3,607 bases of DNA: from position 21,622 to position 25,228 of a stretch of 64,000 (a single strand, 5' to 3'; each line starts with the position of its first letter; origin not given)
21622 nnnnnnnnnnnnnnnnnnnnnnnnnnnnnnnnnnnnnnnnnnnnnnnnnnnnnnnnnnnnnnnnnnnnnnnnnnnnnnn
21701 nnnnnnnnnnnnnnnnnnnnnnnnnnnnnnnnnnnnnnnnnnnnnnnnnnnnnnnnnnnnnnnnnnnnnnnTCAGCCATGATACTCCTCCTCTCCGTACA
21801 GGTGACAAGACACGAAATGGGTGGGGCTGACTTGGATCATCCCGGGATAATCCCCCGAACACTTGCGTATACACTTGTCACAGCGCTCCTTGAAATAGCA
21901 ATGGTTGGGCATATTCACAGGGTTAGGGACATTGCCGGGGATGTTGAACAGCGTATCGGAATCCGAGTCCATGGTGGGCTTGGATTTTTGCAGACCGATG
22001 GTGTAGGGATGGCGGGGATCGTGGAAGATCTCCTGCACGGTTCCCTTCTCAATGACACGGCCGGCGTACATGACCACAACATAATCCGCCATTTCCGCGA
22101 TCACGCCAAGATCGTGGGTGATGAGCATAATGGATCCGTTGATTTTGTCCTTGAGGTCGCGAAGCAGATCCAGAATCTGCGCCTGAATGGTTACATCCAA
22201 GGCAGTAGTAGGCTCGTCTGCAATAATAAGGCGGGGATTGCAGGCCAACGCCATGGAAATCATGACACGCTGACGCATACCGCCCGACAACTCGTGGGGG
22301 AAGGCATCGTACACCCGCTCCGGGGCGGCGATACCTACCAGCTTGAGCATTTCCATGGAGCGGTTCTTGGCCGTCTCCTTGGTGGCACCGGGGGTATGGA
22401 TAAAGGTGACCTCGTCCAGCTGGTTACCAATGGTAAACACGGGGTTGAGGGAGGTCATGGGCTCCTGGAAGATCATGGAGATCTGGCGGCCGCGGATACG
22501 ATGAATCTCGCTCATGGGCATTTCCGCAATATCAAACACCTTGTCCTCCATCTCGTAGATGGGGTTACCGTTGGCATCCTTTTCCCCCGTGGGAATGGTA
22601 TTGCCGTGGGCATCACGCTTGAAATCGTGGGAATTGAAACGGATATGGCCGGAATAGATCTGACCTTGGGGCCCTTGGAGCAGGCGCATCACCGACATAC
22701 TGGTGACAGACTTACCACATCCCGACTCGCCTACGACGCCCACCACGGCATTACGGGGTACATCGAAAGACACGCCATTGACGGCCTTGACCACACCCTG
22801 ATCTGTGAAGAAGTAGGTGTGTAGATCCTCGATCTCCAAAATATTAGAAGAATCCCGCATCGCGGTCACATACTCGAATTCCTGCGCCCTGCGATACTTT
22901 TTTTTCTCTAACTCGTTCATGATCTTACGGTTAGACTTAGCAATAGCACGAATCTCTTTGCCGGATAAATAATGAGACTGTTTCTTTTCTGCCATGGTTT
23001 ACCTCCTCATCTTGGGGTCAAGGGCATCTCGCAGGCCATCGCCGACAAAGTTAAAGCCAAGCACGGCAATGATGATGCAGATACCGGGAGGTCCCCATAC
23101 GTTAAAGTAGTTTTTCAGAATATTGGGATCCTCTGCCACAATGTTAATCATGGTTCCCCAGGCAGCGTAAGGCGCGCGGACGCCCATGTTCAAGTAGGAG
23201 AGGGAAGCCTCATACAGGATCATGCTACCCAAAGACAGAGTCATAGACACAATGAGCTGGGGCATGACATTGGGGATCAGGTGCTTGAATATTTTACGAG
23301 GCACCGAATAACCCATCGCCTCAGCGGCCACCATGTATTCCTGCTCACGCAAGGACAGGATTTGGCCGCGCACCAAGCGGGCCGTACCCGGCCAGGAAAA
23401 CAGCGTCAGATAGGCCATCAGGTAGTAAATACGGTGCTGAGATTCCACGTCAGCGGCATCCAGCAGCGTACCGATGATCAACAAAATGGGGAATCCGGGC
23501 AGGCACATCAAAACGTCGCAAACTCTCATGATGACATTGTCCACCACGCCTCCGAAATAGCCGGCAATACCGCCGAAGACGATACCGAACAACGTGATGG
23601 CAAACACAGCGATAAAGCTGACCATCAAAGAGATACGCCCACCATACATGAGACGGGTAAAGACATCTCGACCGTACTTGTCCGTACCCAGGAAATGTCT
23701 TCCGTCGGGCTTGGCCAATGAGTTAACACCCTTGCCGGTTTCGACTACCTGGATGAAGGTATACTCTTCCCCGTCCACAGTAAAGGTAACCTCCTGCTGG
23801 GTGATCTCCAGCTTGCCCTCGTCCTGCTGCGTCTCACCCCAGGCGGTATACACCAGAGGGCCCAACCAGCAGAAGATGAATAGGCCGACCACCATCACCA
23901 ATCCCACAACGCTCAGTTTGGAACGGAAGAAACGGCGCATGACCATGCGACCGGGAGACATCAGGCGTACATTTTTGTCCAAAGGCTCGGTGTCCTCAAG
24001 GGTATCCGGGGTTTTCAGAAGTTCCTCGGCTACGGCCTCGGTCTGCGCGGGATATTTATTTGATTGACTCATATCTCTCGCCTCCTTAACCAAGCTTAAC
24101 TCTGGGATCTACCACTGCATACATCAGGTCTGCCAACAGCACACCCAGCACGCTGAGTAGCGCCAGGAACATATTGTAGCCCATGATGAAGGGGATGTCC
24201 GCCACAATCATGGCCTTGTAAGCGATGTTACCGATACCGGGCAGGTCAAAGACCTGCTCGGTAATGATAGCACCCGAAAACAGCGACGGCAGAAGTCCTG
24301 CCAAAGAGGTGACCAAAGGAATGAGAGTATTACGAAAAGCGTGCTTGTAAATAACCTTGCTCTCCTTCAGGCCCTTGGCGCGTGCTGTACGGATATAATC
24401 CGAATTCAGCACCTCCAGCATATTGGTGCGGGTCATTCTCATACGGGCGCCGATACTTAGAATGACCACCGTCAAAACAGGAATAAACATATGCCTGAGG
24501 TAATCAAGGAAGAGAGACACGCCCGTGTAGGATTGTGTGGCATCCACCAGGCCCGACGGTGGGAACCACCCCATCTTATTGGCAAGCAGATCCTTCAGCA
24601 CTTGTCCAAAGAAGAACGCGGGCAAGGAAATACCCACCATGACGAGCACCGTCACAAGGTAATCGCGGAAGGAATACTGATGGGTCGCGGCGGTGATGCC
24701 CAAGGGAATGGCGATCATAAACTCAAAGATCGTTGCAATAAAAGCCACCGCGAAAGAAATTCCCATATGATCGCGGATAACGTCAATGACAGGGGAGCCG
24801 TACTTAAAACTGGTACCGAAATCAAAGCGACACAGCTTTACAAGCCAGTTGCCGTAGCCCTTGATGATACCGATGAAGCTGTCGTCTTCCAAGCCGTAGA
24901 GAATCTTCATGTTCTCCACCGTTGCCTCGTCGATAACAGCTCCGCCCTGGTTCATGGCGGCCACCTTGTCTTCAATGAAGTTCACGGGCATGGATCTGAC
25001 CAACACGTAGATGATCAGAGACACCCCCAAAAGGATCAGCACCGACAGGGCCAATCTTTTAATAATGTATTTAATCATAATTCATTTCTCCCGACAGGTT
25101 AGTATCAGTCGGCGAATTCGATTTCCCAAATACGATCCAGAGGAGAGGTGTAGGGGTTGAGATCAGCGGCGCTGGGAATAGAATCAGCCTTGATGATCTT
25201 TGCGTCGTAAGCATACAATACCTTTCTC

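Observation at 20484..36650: Giant cell-envelope subtilase and a complete Opp-type peptide importer lie in one same-strand cluster behind one promoter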

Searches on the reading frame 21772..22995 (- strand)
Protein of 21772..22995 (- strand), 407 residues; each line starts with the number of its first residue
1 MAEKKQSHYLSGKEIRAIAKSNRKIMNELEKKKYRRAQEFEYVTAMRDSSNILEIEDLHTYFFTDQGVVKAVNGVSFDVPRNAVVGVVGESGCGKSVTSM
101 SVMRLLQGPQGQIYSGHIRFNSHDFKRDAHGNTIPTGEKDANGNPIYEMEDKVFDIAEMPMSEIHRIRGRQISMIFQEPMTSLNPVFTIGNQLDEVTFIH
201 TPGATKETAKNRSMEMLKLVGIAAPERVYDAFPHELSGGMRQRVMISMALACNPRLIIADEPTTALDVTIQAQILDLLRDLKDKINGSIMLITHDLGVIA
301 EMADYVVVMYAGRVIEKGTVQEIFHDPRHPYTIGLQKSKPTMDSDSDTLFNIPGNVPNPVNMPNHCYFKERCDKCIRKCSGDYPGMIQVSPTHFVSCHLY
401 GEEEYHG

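Call 4: search_protein_families(library=pfam, proteins=[window:21772-22995:-], max_evalue=0.01)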
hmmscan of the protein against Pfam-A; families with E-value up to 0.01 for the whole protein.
window:21772-22995:- (407 aa): 4 families
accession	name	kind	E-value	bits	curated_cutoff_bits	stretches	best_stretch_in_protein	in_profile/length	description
PF00005.33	ABC_tran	-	4.2e-25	89.4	25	1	73-264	2-137/137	ABC transporter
PF08352.17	oligo_HPY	-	1.4e-17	64.2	27.1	1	315-379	1-65/65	Oligopeptide/dipeptide transporter, C-terminal region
PF13304.12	AAA_21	-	0.0012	19.4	27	1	234-299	236-303/304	AAA domain, putative AbiEii toxin, Type IV TA system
PF02463.25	SMC_N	-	0.0044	16.9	40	0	205-310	135-213/220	RecF/RecN/SMC N terminal domain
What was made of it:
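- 21772..22995 (-): OppD-type ATPase, 407 aa, with an N-terminal extension and an internal insertion. ABC_tran plus oligo_HPY (call 4).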

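Call 32: search_protein_families(library=ncbifam, proteins=[window:21772-22995:-], max_evalue=0.001)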
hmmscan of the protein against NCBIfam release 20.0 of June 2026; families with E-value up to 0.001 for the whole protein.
window:21772-22995:- (407 aa): 188 families (the best 25 are shown)
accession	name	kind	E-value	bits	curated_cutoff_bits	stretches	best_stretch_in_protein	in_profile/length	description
NF007010.1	PRK09473.1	subfamily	6e-100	334.1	575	2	154-400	70-314/318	oligopeptide ABC transporter ATP-binding protein OppD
NF008246.0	PRK11022.1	equivalog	1.4e-95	320.1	541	2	155-399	74-316/326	dipeptide ABC transporter ATP-binding protein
NF043079.1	MMSYN1_0167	equivalog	1.2e-94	318.1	740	2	161-399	297-534/561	oligopeptide ABC transporter ATP-binding protein OppD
NF007613.0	PRK10261.1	equivalog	1e-82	278.5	1077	2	150-342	84-275/623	glutathione ABC transporter ATP-binding protein GsiA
NF008453.0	PRK11308.1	subfamily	1.5e-77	261.1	408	2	162-401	91-327/334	dipeptide ABC transporter ATP-binding protein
NF011713.0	PRK15134.1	equivalog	9.2e-77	258.8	834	2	162-343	84-264/529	microcin C ABC transporter ATP-binding protein YejF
TIGR02770.1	nickel_nikD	equivalog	1e-72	244.2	318.7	1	72-335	2-225/230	nickel import ATP-binding protein NikD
NF011659.0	PRK15079.1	equivalog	3.2e-72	243.1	540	2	156-398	88-329/334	murein tripeptide/oligopeptide ABC transporter ATP binding protein OppF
NF047576.1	opine_ATP_CntF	equivalog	3.4e-67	226.5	385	2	154-343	69-257/264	staphylopine uptake ABC transporter ATP-binding protein CntF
NF047578.1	opine_ATP_CntD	equivalog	6.2e-67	225.6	380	2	155-344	70-258/266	staphylopine uptake ABC transporter ATP-binding protein CntD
NF043071.1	DppF_dipep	equivalog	6.2e-66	223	660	2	163-397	93-324/331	dipeptide ABC transporter ATP-binding subunit DppF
NF011674.0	PRK15093.1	equivalog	2.8e-57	194.3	627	2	155-399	74-323/330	putrescine export ABC transporter ATP-binding protein SapD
NF043078.1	MMSYN1_0168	equivalog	4.1e-48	164.5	800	2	213-341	473-599/649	oligopeptide ABC transporter ATP-binding protein OppF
TIGR04521.1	ECF_ATPase_2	equivalog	2.6e-40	138.3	330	1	60-337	9-246/279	energy-coupling factor transporter ATPase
TIGR01186.1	proV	subfamily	3.4e-40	138.3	326.6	2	155-331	56-225/363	betaine/proline/choline family ABC transporter ATP-binding protein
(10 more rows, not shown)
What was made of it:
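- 21772..22995 (-): The NCBIfam OppD model matches in two stretches (call 32).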

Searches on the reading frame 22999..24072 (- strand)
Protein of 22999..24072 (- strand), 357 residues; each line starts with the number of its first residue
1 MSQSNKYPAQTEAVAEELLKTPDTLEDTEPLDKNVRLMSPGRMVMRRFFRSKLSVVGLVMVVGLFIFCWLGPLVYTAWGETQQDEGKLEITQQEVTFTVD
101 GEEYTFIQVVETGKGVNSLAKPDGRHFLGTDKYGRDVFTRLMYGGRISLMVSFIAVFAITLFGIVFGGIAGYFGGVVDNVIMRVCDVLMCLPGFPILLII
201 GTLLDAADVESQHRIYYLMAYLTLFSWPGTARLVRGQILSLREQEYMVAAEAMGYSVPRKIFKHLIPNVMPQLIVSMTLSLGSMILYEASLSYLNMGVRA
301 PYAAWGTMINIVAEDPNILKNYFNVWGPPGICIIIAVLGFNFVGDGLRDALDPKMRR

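Call 4: search_protein_families(library=pfam, proteins=[window:22999-24072:-], max_evalue=0.01)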
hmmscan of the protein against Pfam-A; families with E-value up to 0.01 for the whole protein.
window:22999-24072:- (357 aa): 2 families
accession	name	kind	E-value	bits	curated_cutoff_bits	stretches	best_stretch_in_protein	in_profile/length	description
PF00528.27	BPD_transp_1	-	8.6e-33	114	26.4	1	163-357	1-184/184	Binding-protein-dependent transport system inner membrane component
PF12911.12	OppC_N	-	6.7e-09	35.9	23.9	1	39-76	1-40/53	N-terminal TM domain of oligopeptide transport permease C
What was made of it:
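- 22999..24093 (-): OppC-type permease. Start is TTG at 24093 or ATG at 24072. OppC_N plus BPD_transp_1 (call 4).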

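Call 32: search_protein_families(library=ncbifam, proteins=[window:22999-24072:-], max_evalue=0.001)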
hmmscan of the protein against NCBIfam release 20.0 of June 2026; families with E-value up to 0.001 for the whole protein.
window:22999-24072:- (357 aa): 16 families
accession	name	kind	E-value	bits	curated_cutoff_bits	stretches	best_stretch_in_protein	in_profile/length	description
NF045476.1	Opp4C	equivalog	5.8e-96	321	350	1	39-354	1-278/278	oligopeptide ABC transporter permease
NF045475.1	Opp3C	equivalog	2.6e-64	217.4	450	1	42-356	25-328/328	oligopeptide ABC transporter permease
NF045474.1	Opp2C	equivalog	2.8e-63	213.7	300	1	117-352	11-236/236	nickel transporter permease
TIGR02790.1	nickel_nikC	equivalog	3.9e-60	203.6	358.45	1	119-352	35-258/258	nickel ABC transporter permease subunit NikC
NF045473.1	Opp1C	equivalog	4e-59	200.2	350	1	118-355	40-267/267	nickel/cobalt ABC transporter permease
NF007738.0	PRK10417.1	equivalog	6e-58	196.5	335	1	118-355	44-271/277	nickel ABC transporter permease subunit NikC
NF011662.0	PRK15082.1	equivalog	2.9e-54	184.5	484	1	121-356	76-301/303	glutathione ABC transporter permease GsiD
NF008160.0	PRK10913.1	equivalog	1.3e-51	175.8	483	1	125-356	78-299/300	dipeptide ABC transporter permease DppC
NF011935.0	PRK15406.1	equivalog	2e-50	172.3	433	1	123-356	79-302/302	oligopeptide ABC transporter permease OppC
NF007376.0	PRK09881.1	equivalog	4.2e-50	170.4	434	1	118-355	66-293/298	D,D-dipeptide ABC transporter permease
NF047573.1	opine_perm_CntC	exception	1.2e-49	169.1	440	1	119-355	45-271/271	staphylopine uptake ABC transporter permease subunit CntC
NF043080.1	MMSYN1_0166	equivalog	3e-39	134.8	370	1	103-355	62-305/307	oligopeptide ABC transporter permease OppC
NF011691.0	PRK15111.1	equivalog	1.9e-30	106.5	379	1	126-352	76-292/296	putrescine export ABC transporter permease SapC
NF011596.0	PRK15021.1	subfamily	1e-28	100.4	439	1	121-354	116-338/341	microcin C ABC transporter permease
NF045470.1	Opp2B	equivalog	6.3e-08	32.2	350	1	134-285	80-239/300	nickel ABC transporter permease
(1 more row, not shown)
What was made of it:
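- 22999..24093 (-): Opp4C 321 bits against a cut-off of 350 (call 32).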

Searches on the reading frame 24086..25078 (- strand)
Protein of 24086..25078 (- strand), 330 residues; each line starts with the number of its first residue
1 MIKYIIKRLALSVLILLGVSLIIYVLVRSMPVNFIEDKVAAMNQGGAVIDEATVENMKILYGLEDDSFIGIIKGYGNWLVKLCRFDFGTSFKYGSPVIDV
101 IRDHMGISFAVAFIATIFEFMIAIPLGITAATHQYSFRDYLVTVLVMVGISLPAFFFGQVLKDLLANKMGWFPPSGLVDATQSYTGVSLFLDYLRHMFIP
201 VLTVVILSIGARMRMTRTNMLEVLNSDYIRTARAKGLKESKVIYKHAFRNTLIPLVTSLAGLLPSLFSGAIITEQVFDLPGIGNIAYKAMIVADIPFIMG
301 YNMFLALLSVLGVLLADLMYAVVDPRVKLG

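Call 4: search_protein_families(library=pfam, proteins=[window:24086-25078:-], max_evalue=0.01)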
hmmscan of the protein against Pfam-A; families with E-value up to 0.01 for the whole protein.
window:24086-25078:- (330 aa): 3 families
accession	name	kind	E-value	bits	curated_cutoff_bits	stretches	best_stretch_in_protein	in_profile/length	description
PF00528.27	BPD_transp_1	-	3e-34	118.8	26.4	1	123-328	1-183/184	Binding-protein-dependent transport system inner membrane component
PF19300.4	BPD_transp_1_N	-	0.00026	21.6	23.8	1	1-110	1-112/114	Binding-prot-dependent transport system membrane comp, N-term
PF14378.12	PAP2_3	-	0.005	17.1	27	0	82-160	3-82/190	PAP2 superfamily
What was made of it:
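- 24086..25078 (-): OppB-type permease, 330 aa. BPD_transp_1 119 bits (call 4).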

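Call 32: search_protein_families(library=ncbifam, proteins=[window:24086-25078:-], max_evalue=0.001)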
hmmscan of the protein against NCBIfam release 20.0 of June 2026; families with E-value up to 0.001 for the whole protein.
window:24086-25078:- (330 aa): 19 families
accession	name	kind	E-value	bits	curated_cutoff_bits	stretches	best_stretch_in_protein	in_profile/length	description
NF045472.1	Opp4B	equivalog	1.6e-68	231.4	450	1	1-328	1-319/319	oligopeptide ABC transporter permease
NF045470.1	Opp2B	equivalog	7.7e-65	219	350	1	9-328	2-300/300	nickel ABC transporter permease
NF045471.1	Opp3B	equivalog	5.8e-60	203.3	480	1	1-329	1-304/308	oligopeptide ABC transporter permease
NF045469.1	Opp1B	equivalog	6.6e-56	190.1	380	1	1-328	1-307/307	nickel/cobalt ABC transporter permease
TIGR02789.1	nickel_nikB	equivalog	1.1e-54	186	447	1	1-328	1-307/314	nickel ABC transporter permease subunit NikB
NF007677.0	PRK10352.1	equivalog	2.5e-52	177.9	433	1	1-329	1-308/314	nickel ABC transporter permease subunit NikB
NF011712.0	PRK15133.1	subfamily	2.9e-44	151.5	445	1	45-328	77-360/364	microcin C ABC transporter permease YejB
NF011661.0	PRK15081.1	equivalog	3.4e-43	148.3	463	1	1-328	1-304/306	glutathione ABC transporter permease GsiC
NF008161.0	PRK10914.1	equivalog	6.7e-43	147.1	590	1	1-328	1-336/339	dipeptide ABC transporter permease DppB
NF007008.0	PRK09471.1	equivalog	1.1e-42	146.6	388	1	1-328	1-305/306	oligopeptide ABC transporter permease OppB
NF043081.1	MMSYN1_0165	equivalog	1.1e-40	139.9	350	1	92-329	162-386/388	oligopeptide ABC transporter permease OppB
NF011690.0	PRK15110.1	equivalog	9.3e-30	104.1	432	1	71-325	40-311/321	putrescine export ABC transporter permease SapB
NF045476.1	Opp4C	equivalog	3.2e-07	29.9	350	1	107-278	78-217/278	oligopeptide ABC transporter permease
NF045473.1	Opp1C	equivalog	2.4e-05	23.9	350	1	201-257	134-190/267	nickel/cobalt ABC transporter permease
NF007376.0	PRK09881.1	equivalog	3.3e-05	23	434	1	197-259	156-218/298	D,D-dipeptide ABC transporter permease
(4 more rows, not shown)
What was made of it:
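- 24086..25078 (-): Best NCBIfam model Opp4B, 231 bits against a cut-off of 450 (call 32).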
